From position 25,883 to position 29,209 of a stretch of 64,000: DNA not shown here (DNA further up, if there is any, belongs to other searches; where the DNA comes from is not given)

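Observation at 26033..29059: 1008-aa, ~78-cysteine modular protein on a prepilin-like anchor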

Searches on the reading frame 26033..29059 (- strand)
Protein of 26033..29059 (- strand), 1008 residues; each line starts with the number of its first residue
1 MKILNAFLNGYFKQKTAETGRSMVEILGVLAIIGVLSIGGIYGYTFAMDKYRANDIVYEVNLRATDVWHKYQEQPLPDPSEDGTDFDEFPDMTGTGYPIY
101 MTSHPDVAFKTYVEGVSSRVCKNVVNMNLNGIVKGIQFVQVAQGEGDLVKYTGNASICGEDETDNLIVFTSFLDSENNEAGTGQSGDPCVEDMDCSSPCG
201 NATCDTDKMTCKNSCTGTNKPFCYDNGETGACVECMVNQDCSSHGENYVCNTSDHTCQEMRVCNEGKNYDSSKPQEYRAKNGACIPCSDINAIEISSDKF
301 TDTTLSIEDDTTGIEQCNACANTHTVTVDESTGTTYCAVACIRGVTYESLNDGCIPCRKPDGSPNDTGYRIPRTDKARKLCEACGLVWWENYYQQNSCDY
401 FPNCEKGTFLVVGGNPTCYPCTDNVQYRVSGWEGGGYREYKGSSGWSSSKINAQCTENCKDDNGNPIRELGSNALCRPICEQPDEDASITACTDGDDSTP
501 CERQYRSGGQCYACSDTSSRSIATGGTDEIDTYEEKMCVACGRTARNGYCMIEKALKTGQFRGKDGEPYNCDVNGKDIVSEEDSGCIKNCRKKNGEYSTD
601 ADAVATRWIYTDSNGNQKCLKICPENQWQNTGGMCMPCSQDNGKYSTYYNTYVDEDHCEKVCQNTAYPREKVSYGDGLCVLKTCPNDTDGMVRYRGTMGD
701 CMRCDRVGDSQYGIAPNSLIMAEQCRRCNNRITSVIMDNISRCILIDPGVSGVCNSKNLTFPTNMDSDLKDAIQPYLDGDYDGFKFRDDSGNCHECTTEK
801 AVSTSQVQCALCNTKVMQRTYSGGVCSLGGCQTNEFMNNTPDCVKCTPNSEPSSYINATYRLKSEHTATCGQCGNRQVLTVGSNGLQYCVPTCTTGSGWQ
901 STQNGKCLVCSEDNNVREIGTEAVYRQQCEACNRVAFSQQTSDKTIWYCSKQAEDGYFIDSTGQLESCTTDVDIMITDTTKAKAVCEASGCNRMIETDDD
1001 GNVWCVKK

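Call 4: search_protein_families(library=pfam, proteins=[window:26033-29059:-], max_evalue=1)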
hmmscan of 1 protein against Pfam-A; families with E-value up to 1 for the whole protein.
window:26033-29059:- (1008 aa): 0 families
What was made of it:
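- On Eukaryote-type Cys-rich repeats (Giardia VSP, furin-like, EGF, ephrin-receptor-like): Zero Pfam families at E<=1 (call 4).
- No Pfam match to VSP, furin-like, EGF or ephrin-receptor-like families at E<=1 (call 4).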

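Call 5: search_protein_families(library=ncbifam, proteins=[window:26033-29059:-], max_evalue=1)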
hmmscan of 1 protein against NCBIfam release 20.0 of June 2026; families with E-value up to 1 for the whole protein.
window:26033-29059:- (1008 aa): 0 families

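Call 8: find_homologous_proteins(query=window:26033-29059:-, max_evalue=0.001)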
Query window:26033-29059:- (1008 aa): 148 proteins with E <= 0.001 among 7803 candidates; the best 120 are listed.
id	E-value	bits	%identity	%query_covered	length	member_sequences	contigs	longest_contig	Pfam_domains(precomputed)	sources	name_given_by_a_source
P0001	0.0e+0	2351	98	100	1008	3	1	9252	-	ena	-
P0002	0.0e+0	1543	68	99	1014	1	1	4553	-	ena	-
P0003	0.0e+0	1464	64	99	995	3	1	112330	-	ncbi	-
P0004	0.0e+0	1446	67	96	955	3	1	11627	-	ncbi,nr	ncbi:MAG: hypothetical protein IJY58_06220, partial [Alphaproteobacteria bacterium]|nr:hypothetical 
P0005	0.0e+0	1418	64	100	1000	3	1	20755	-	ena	-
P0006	0.0e+0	1237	58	100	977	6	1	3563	-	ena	-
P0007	0.0e+0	1233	57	99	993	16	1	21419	-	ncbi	-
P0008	3.3e-249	848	45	99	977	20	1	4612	-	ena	-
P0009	3.3e-249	848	44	99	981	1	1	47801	-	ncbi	-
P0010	1.3e-238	813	44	100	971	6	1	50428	-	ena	-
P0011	3.3e-236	805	44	99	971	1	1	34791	-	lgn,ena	-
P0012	1.4e-215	736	44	94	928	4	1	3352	-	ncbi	-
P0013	1.7e-211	723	41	100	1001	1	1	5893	-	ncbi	-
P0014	1.5e-195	670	44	93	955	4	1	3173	-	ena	-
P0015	9.7e-189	647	42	92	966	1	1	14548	-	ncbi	-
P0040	6.6e-128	446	36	93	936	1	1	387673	-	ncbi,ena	-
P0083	2.2e-80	289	31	93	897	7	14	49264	-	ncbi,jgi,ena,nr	ncbi:MAG: hypothetical protein E7014_06760 [Alphaproteobacteria bacterium]|nr:hypothetical protein [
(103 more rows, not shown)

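Call 11: find_encoding_contigs(protein=window:26033-29059:-, flank=10000, max_places=4)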
Protein window:26033-29059:- (1008 aa): no gene with exactly this product is on record in the collection.
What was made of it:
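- Tried and rejected: Exact-sequence look-up of the window protein: not on record (call 11).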

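Call 13: find_encoding_contigs(protein=P0003, flank=10000, max_places=2)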
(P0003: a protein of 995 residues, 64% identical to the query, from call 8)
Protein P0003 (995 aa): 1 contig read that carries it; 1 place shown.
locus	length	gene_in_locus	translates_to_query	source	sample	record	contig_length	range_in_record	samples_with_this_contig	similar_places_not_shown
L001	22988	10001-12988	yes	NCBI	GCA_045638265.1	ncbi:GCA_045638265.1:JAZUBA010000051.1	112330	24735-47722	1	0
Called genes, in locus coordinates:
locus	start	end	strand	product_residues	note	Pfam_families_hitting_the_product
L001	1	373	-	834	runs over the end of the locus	PF00133:tRNA-synt_1, PF09334:tRNA-synt_1g, PF13603:tRNA-synt_1_2, PF00133:tRNA-synt_1 (weak), PF08264:Anticodon_1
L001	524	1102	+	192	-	-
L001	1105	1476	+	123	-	-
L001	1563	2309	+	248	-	PF09851:SHOCT (weak), PF05154:TM2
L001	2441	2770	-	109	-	PF03819:MazG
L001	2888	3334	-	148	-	PF00691:OmpA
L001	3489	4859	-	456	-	PF01554:MatE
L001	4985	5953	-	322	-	-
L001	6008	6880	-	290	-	-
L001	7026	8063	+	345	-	PF02547:Queuosine_synth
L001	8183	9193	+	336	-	PF08238:Sel1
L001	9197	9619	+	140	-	-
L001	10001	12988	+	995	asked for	-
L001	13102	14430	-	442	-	PF10396:TrmE_N, PF12631:MnmE_helical, PF02421:FeoB_N, PF01926:MMR_HSR1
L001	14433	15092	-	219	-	PF03193:RsgA_GTPase (faint), PF01926:MMR_HSR1, PF02421:FeoB_N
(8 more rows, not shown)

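Call 14: find_encoding_contigs(protein=P0040, flank=10000, max_places=2)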
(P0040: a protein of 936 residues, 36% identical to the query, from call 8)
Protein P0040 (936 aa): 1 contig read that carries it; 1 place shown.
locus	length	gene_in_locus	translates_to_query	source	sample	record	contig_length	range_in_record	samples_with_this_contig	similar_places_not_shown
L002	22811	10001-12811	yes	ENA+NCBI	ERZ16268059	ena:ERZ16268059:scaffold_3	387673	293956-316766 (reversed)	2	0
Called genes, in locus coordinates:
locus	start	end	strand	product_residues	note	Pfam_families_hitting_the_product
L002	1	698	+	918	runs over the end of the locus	-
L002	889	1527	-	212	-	PF13441:Gly-zipper_YMGG, PF05433:Rick_17kDa_Anti (weak), PF13488:Gly-zipper_Omp (weak), PF00691:OmpA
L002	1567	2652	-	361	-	PF01555:N6_N4_Mtase, PF18755:RAMA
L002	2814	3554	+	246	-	PF04402:SIMPL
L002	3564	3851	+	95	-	-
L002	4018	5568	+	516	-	PF04966:OprB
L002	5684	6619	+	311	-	PF03706:LPG_synthase_TM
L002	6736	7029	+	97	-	PF02583:Trns_repr_metal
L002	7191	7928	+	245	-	PF00106:adh_short, PF08659:KR, PF01370:Epimerase (weak), PF13460:NAD_binding_10, PF13561:adh_short_C2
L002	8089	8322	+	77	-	PF00550:PP-binding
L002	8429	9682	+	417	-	PF00109:ketoacyl-synt, PF00108:Thiolase_N (faint), PF02801:Ketoacyl-synt_C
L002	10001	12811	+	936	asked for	-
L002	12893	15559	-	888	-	PF01326:PPDK_N, PF00391:PEP-utilizers, PF02896:PEP-utilizers_C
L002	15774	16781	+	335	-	-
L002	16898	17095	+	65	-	-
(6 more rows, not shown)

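Call 19: search_protein_families(library=pfam, proteins=[window:26036-28519:-], max_evalue=10)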
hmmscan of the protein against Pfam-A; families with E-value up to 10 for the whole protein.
window:26036-28519:- (828 aa): 0 families

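Call 34: find_related_loci(query=A2, collection=genome_contigs, flank=10000)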
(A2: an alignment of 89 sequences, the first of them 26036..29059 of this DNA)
Query A2 (1008 aa) in genome_contigs; peptide patterns used: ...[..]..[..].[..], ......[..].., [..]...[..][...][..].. (x = any residue, [..] = any of these).
594 stretches matched a pattern (row limit reached: there are more); 568 encode a relative of the query (tblastn E <= 1e-3); the best 80 are kept; 80 distinct loci.
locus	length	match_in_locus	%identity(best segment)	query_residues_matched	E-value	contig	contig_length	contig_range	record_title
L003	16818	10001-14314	57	4-1007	0e+0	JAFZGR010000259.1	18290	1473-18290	MAG: Alphaproteobacteria bacterium isolate RGIG7750 Water_buffalos_Rectum-5__c671427, whole genome shotgun sequence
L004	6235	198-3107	45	12-1007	0e+0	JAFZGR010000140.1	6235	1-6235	MAG: Alphaproteobacteria bacterium isolate RGIG7750 Water_buffalos_Rectum-5__c350811, whole genome shotgun sequence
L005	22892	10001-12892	43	7-1007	0e+0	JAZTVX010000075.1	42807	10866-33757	MAG: Alphaproteobacteria bacterium isolate T1900045336_YK20190025.MAGScoT_cleanbin_000012 SGB_6600_k141_2355796, whole g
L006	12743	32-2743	43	7-939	0e+0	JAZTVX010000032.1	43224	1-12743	MAG: Alphaproteobacteria bacterium isolate T1900045336_YK20190025.MAGScoT_cleanbin_000012 SGB_6600_k141_3194237, whole g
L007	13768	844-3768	44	12-1007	0e+0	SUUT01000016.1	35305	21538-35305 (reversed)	MAG: Alphaproteobacteria bacterium isolate SIG53 NODE_25796_length_35305_cov_11.458070, whole genome shotgun sequence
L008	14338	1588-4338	40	7-939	1e-180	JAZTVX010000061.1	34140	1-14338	MAG: Alphaproteobacteria bacterium isolate T1900045336_YK20190025.MAGScoT_cleanbin_000012 SGB_6600_k141_665738, whole ge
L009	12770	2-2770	37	46-1008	5e-159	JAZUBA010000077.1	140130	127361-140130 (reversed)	MAG: Alphaproteobacteria bacterium isolate T1900045318_YK20190007.MAGScoT_cleanbin_000005 SGB_6327_k141_776954, whole ge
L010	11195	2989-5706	36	3-951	2e-144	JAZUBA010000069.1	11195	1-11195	MAG: Alphaproteobacteria bacterium isolate T1900045318_YK20190007.MAGScoT_cleanbin_000005 SGB_6327_k141_2285154, whole g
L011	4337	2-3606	37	1-948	1e-144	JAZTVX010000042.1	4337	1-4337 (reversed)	MAG: Alphaproteobacteria bacterium isolate T1900045336_YK20190025.MAGScoT_cleanbin_000012 SGB_6600_k141_2008493, whole g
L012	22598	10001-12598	36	8-946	1e-139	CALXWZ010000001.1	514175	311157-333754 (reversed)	MAG: uncultured Alphaproteobacteria bacterium isolate BRZ_CI__bin89 genome assembly, contig: BRZ_CI__NODE_3_length_51417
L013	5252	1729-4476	35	1-950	5e-140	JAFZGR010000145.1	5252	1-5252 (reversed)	MAG: Alphaproteobacteria bacterium isolate RGIG7750 Water_buffalos_Rectum-5__c365003, whole genome shotgun sequence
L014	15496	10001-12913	33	12-1000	2e-131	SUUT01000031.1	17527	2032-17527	MAG: Alphaproteobacteria bacterium isolate SIG53 NODE_58277_length_17527_cov_12.015000, whole genome shotgun sequence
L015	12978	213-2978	35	15-945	1e-129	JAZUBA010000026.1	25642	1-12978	MAG: Alphaproteobacteria bacterium isolate T1900045318_YK20190007.MAGScoT_cleanbin_000005 SGB_6327_k141_842882, whole ge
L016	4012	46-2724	34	12-929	3e-126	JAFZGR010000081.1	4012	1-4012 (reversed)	MAG: Alphaproteobacteria bacterium isolate RGIG7750 Water_buffalos_Rectum-5__c207306, whole genome shotgun sequence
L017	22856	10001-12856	32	15-1007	5e-106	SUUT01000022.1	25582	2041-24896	MAG: Alphaproteobacteria bacterium isolate SIG53 NODE_37985_length_25582_cov_11.565115, whole genome shotgun sequence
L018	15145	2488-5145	33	12-933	7e-106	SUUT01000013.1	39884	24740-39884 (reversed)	MAG: Alphaproteobacteria bacterium isolate SIG53 NODE_21914_length_39884_cov_11.568780, whole genome shotgun sequence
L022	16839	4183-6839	49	12-933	2e-97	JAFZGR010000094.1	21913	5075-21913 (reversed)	MAG: Alphaproteobacteria bacterium isolate RGIG7750 Water_buffalos_Rectum-5__c246685, whole genome shotgun sequence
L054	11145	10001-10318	42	15-134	1e-19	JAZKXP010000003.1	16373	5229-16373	MAG: Alphaproteobacteria bacterium isolate T1900045117_TC20190111.MAGScoT_cleanbin_000024 SGB_4816_k141_1409771, whole g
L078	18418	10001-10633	32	12-265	3e-18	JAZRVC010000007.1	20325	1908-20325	MAG: Alphaproteobacteria bacterium isolate T1900044954_TA20190008.MAGScoT_cleanbin_000052 SGB_3789_k141_1940703, whole g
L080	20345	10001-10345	41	13-132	4e-18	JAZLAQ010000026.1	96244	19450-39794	MAG: Alphaproteobacteria bacterium isolate T1900045075_TC20190069.MAGScoT_cleanbin_000004 SGB_4630_k141_1811198, whole g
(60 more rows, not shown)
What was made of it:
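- Closest known: Lineage-specific expansions of proteins with prepilin-type N-termini. Different: This family has G|RSMVE(I/M)LG, is Cys-rich, and is confined, as far as sampled, to gut Alphaproteobacteria MAGs (call 34).
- The habitat is anoxic (call 34).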

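Call 35: predict_structure(alignment_id=A2)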
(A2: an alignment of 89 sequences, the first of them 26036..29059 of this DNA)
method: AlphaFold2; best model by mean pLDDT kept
length: 1008 residues; sequences in the alignment: 89
mean_pLDDT: 84.6   pTM: 0.67
mean pLDDT of the five models: 84.6, 83.9, 83.2, 83.1, 82.7
residues with pLDDT >= 90: 494; 70-90: 391; 50-70: 70; < 50: 53
segments of 3 or more residues with pLDDT < 50: 1-6, 8-31, 33-36, 177-183, 643-647, 711-717
pLDDT, mean of each block of 10 residues (from residue 1): 44 43 46 50 74 89 86 76 77 88 79 89 85 79 85 83 86 61 62 75 78 78 70 74 62 60 68 83 83 90 75 91 85 91 94 94 93 93 94 89 95 91 93 70 87 95 95 93 87 82 93 94 87 93 93 93 95 93 96 96 95 91 92 90 56 86 93 79 92 86 78 55 88 81 90 90 93 95 92 92 92 86 88 87 88 93 85 87 94 90 94 93 89 93 91 93 94 92 89 92 91
secondary structure, 60 per line:
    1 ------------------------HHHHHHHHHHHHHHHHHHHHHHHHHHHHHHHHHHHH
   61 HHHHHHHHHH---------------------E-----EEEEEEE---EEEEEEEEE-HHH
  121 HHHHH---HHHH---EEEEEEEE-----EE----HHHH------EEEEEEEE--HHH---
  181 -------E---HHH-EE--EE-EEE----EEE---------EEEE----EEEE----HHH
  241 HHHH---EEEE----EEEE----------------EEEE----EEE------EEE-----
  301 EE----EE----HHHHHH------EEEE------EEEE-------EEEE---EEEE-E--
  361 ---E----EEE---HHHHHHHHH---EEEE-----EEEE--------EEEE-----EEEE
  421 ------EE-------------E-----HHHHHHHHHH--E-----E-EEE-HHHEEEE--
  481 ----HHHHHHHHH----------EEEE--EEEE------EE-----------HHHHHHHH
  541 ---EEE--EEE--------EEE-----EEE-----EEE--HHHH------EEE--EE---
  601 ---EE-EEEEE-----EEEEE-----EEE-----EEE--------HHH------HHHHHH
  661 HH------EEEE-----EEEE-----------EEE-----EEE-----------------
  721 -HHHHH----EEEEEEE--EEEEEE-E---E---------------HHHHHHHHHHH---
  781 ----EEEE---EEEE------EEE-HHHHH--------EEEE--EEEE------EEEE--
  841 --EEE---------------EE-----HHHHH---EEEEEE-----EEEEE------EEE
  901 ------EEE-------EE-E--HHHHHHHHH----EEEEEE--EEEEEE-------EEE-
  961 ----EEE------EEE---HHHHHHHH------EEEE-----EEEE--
elements in order (helices of 4 or more, strands of 3 or more residues): H25-70 E98-104 E108-116 H118-125 H129-132 E136-143 H155-158 E165-172 E203-205 E210-212 E222-225 E230-233 H238-244 E248-251 E256-259 E276-279 E284-286 E293-295 H313-318 E325-328 E335-338 E346-349 E353-356 E369-371 H375-383 E387-390 E396-399 E408-411 E417-420 H448-457 E468-470 E475-478 H485-493 E504-507 E510-513 H533-540 E544-546 E549-551 E560-562 E568-570 E576-578 H581-584 E591-593 E607-611 E617-621 E627-629 E635-637 H655-662 E669-672 E678-681 E693-695 E701-703 H722-726 E731-737 E740-745 H767-777 E785-788 E792-795 E802-804 H806-810 E819-822 E825-828 E835-838 E843-845 H868-872 E876-881 E887-891 E898-900 E907-909 H923-931 E936-941 E944-949 E957-959 E965-967 E974-976 H980-987 E994-997 E1003-1006
